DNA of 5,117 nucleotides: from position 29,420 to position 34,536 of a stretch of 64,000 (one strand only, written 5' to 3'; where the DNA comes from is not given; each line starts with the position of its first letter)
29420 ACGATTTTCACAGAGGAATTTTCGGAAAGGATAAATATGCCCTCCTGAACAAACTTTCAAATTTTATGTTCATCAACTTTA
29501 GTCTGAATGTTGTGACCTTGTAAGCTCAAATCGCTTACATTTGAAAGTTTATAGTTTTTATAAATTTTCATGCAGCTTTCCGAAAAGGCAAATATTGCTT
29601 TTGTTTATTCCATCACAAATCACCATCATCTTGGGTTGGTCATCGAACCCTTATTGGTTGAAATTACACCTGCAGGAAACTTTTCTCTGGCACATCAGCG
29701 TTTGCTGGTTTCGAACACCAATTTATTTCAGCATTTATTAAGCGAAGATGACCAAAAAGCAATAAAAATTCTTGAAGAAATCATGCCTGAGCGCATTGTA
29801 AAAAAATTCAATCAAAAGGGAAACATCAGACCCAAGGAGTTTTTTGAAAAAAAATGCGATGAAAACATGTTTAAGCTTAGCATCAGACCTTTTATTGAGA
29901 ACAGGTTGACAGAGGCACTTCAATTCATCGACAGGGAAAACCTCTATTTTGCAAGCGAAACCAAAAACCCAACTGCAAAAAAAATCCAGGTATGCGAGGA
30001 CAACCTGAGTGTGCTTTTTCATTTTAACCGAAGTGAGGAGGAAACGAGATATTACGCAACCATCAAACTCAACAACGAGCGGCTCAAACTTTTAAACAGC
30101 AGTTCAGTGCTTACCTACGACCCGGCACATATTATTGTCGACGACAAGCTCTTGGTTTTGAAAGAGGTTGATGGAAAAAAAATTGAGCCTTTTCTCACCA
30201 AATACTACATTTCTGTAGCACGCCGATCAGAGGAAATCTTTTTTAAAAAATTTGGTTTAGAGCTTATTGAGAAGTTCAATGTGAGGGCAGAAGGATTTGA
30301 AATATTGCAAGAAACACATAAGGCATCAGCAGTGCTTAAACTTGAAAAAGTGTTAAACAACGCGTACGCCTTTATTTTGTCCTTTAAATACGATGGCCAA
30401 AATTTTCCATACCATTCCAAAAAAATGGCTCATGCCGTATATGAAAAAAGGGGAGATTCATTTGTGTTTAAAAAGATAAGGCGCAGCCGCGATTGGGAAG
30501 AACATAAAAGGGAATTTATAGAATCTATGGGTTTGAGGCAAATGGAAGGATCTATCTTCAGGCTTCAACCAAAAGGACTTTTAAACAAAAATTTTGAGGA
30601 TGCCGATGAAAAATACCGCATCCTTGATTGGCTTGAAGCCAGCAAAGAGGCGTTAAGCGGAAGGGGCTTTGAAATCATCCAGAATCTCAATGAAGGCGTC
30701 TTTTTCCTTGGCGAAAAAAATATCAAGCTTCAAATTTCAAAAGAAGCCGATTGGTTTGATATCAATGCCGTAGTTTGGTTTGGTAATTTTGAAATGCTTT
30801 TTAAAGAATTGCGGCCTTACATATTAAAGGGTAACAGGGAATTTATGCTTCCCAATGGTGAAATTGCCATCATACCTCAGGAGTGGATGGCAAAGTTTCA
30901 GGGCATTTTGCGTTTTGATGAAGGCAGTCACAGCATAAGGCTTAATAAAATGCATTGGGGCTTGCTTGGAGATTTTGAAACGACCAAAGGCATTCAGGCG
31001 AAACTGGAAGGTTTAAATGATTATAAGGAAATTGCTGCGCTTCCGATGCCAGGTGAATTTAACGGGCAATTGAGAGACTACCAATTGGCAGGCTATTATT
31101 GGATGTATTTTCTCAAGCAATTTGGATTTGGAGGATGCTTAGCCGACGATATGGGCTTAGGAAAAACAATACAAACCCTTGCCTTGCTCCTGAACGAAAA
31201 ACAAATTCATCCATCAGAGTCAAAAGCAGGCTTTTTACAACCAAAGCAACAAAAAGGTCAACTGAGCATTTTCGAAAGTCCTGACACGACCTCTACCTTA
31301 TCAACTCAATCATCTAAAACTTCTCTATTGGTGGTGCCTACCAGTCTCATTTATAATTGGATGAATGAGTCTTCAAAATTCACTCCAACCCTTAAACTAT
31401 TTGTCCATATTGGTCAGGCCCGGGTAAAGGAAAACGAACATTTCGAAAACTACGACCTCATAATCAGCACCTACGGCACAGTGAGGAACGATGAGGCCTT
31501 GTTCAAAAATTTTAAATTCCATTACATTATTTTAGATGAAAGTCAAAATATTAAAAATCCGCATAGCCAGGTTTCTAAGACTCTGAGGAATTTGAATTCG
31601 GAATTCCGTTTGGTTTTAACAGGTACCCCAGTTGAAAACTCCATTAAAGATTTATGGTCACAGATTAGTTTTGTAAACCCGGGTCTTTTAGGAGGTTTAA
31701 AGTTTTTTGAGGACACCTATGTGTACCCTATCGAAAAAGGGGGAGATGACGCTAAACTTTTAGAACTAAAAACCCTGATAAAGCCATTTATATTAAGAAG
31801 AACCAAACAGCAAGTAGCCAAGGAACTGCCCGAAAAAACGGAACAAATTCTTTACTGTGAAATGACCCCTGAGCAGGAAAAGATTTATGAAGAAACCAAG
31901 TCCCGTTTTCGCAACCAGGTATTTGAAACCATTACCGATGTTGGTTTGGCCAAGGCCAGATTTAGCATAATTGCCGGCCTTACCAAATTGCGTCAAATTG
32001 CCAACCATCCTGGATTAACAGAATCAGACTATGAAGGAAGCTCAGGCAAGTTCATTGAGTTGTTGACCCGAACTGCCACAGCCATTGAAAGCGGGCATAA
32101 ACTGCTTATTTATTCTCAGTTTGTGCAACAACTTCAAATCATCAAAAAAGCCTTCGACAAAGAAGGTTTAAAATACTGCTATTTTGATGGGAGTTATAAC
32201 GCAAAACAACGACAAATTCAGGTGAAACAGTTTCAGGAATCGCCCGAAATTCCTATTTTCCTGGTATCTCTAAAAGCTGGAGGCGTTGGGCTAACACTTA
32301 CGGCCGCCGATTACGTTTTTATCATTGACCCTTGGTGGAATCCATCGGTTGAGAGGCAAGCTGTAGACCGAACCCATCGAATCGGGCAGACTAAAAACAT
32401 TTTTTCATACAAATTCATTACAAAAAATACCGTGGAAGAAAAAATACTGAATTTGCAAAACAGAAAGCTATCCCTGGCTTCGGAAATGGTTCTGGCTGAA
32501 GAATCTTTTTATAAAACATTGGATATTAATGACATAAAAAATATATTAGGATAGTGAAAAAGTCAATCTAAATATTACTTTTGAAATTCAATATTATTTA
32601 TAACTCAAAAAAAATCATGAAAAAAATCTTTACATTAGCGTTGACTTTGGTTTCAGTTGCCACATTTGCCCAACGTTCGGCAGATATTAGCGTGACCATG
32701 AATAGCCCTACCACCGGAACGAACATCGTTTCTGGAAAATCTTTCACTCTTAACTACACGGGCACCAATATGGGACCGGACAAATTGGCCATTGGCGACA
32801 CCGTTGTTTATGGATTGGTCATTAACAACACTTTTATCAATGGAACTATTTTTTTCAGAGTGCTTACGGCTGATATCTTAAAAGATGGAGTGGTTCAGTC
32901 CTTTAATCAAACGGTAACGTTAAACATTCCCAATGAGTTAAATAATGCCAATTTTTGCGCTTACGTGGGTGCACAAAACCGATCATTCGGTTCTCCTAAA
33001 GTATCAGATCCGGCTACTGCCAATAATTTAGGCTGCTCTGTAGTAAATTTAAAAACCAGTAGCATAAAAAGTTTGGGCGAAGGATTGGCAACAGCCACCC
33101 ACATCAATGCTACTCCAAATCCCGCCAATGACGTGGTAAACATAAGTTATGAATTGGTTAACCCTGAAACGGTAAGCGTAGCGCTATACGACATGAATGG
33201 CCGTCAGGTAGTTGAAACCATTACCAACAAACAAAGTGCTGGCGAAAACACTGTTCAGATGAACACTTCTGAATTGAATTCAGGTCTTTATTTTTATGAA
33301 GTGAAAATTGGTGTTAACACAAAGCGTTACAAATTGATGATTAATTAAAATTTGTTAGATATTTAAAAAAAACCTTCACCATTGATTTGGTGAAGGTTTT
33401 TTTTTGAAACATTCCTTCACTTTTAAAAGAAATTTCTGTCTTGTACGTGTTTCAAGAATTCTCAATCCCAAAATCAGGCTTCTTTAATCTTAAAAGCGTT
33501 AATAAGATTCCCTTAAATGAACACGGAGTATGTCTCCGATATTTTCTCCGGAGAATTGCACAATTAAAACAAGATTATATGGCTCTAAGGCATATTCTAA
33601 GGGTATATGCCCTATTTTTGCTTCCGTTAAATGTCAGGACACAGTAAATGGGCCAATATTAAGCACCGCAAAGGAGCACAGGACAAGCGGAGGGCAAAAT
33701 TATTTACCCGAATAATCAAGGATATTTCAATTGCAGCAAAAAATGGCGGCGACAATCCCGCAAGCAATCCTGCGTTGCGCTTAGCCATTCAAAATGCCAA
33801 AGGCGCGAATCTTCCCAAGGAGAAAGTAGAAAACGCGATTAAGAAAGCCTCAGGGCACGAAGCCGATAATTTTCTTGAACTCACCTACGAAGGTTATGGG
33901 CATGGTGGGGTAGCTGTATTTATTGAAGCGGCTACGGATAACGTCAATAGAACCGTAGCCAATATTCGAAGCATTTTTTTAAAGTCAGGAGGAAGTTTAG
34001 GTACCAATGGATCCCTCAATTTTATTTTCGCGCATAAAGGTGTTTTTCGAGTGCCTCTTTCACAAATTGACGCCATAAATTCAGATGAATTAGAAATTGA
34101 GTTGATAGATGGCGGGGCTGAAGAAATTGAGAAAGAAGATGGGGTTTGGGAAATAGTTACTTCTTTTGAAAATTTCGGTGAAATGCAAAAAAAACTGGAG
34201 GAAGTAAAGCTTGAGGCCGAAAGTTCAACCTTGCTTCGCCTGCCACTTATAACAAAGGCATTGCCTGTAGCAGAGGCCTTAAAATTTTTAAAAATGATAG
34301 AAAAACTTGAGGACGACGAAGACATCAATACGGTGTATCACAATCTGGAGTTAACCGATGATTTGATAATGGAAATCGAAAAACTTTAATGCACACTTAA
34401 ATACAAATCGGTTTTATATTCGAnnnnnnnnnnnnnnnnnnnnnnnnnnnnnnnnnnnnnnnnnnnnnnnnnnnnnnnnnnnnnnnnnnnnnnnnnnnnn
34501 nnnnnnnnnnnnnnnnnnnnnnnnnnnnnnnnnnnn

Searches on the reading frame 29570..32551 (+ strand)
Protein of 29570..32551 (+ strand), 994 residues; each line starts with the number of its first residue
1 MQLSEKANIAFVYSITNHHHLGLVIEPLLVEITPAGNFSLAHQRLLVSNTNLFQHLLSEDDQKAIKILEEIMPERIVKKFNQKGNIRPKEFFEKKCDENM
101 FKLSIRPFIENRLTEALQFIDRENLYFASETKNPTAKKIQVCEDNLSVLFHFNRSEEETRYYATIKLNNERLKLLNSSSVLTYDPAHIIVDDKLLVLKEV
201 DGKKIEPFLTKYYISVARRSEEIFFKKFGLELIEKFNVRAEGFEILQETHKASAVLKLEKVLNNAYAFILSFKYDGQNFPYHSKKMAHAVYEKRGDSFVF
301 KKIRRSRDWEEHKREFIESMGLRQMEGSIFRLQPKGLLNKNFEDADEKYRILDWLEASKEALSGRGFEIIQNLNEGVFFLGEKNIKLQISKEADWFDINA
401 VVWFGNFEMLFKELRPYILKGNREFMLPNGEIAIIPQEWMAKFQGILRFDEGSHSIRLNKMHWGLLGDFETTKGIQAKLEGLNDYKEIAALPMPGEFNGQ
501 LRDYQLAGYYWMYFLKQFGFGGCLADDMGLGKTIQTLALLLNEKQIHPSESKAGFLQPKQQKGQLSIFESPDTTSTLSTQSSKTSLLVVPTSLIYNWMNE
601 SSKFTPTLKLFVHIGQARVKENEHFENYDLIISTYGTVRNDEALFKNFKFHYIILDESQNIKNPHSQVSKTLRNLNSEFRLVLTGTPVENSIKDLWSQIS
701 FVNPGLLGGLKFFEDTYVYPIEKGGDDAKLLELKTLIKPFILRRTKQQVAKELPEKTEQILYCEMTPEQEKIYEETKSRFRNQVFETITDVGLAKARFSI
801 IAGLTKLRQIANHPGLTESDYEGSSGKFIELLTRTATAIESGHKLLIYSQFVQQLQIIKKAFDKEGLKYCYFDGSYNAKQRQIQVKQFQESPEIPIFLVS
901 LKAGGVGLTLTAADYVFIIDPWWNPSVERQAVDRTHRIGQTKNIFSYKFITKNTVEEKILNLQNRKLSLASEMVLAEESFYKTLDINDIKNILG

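Call 73: search_protein_families(library=pfam, proteins=[window:29570-32551:+], max_evalue=0.0001)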
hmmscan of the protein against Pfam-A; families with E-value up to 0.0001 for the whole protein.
window:29570-32551:+ (994 aa): 3 families
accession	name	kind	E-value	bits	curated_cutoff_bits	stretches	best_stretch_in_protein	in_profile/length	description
PF00176.29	SNF2-rel_dom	-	4.1e-71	239.9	24.9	1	504-816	1-290/290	SNF2-related domain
PF00271.37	Helicase_C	-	3.5e-23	82.4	23.5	1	838-939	11-110/110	Helicase conserved C-terminal domain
PF04851.21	ResIII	-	8.5e-07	29.5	22.5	1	580-688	51-163/164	Type III restriction enzyme, res subunit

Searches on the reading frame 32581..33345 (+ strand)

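Call 73: search_protein_families(library=pfam, proteins=[window:32581-33345:+], max_evalue=0.0001)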
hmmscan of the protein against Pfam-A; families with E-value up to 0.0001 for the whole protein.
window:32581-33345:+ (255 aa): 1 family
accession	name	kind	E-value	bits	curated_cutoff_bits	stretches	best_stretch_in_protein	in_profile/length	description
PF18962.6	Por_Secre_tail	-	2e-15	57.3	27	1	179-254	3-75/75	Secretion system C-terminal sorting domain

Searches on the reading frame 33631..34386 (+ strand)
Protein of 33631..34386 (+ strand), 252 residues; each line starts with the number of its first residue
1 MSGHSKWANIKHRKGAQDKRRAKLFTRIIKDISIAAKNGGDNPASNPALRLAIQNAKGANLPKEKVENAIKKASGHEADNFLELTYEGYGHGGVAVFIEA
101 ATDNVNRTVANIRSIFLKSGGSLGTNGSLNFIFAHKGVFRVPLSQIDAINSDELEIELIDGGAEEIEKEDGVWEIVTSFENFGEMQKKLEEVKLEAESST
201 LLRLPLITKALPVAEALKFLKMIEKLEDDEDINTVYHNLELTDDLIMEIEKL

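Call 73: search_protein_families(library=pfam, proteins=[window:33631-34386:+], max_evalue=0.0001)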
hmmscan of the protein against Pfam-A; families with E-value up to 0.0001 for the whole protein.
window:33631-34386:+ (252 aa): 2 families
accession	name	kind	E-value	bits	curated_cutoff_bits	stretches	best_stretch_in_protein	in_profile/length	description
PF01709.26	Transcrip_reg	-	1.4e-46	158.5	27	1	83-239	3-160/160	TACO1/YebC second and third domain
PF20772.2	TACO1_YebC_N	-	3.7e-30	104.6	36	1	5-75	1-72/73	TACO1/YebC protein N-terminal domain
